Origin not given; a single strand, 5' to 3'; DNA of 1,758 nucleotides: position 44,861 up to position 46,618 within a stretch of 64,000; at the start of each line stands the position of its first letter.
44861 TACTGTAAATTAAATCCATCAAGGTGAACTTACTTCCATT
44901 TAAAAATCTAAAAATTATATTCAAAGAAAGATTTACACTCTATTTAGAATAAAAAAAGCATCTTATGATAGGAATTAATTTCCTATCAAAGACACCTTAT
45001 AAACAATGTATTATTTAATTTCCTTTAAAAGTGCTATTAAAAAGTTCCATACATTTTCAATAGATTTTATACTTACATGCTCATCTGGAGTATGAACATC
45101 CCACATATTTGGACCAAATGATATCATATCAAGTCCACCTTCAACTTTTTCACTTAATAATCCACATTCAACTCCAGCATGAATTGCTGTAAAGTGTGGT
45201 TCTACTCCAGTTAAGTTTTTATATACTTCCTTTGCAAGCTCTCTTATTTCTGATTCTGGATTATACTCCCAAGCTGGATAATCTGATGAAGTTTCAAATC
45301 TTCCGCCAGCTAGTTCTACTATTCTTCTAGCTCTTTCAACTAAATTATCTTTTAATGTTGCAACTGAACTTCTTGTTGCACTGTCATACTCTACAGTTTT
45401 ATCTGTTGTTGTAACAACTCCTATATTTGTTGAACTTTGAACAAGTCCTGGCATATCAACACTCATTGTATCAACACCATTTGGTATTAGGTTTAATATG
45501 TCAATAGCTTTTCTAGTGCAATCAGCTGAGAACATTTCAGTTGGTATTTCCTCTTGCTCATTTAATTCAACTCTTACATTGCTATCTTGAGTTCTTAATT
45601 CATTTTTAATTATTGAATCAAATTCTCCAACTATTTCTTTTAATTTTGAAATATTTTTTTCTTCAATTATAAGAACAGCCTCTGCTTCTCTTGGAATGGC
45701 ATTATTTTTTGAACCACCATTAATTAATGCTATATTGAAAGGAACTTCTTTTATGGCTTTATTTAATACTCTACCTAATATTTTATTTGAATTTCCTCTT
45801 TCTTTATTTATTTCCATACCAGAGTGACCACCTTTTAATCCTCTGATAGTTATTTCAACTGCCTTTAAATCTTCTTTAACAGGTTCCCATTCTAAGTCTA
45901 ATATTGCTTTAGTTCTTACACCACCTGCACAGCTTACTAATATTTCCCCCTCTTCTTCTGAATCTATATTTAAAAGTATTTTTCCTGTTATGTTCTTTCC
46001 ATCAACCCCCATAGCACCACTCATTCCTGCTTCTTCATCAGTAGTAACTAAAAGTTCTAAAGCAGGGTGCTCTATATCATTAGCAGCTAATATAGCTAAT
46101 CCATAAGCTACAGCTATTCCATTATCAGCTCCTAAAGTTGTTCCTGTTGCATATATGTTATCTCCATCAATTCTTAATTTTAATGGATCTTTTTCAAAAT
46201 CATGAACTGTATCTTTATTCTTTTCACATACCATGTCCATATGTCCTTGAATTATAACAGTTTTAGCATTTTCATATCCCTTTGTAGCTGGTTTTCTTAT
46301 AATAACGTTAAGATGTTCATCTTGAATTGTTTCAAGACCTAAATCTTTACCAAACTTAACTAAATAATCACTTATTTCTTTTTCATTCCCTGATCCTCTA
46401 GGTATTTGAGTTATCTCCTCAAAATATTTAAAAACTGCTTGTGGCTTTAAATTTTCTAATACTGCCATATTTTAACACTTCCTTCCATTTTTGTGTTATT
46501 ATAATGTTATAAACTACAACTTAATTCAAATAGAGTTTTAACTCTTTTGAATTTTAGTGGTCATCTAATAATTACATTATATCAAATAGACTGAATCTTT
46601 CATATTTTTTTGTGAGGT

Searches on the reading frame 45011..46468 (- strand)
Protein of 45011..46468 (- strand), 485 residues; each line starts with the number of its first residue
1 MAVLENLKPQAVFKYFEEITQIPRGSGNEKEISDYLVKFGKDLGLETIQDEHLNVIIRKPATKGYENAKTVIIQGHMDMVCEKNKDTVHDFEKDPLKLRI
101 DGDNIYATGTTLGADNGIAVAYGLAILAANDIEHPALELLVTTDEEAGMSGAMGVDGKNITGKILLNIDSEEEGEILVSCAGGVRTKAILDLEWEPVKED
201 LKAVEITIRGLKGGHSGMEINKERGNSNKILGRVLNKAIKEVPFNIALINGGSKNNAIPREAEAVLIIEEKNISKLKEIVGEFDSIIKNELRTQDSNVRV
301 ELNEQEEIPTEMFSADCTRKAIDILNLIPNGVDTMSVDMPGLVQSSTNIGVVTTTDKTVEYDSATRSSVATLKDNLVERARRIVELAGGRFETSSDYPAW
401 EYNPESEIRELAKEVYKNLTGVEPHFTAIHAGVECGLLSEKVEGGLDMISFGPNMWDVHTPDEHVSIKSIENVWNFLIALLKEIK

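Call 71: search_protein_families(library=pfam, proteins=[window:45011-46468:-], max_evalue=0.00001)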
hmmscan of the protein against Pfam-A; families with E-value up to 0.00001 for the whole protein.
window:45011-46468:- (485 aa): 2 families
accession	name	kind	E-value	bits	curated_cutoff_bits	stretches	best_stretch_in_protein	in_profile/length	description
PF01546.33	Peptidase_M20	-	2.6e-17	63.9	24.6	1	73-482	2-205/206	Peptidase family M20/M25/M40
PF07687.19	M20_dimer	-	1.4e-12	47.9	21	1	207-292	2-104/107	Peptidase dimerisation domain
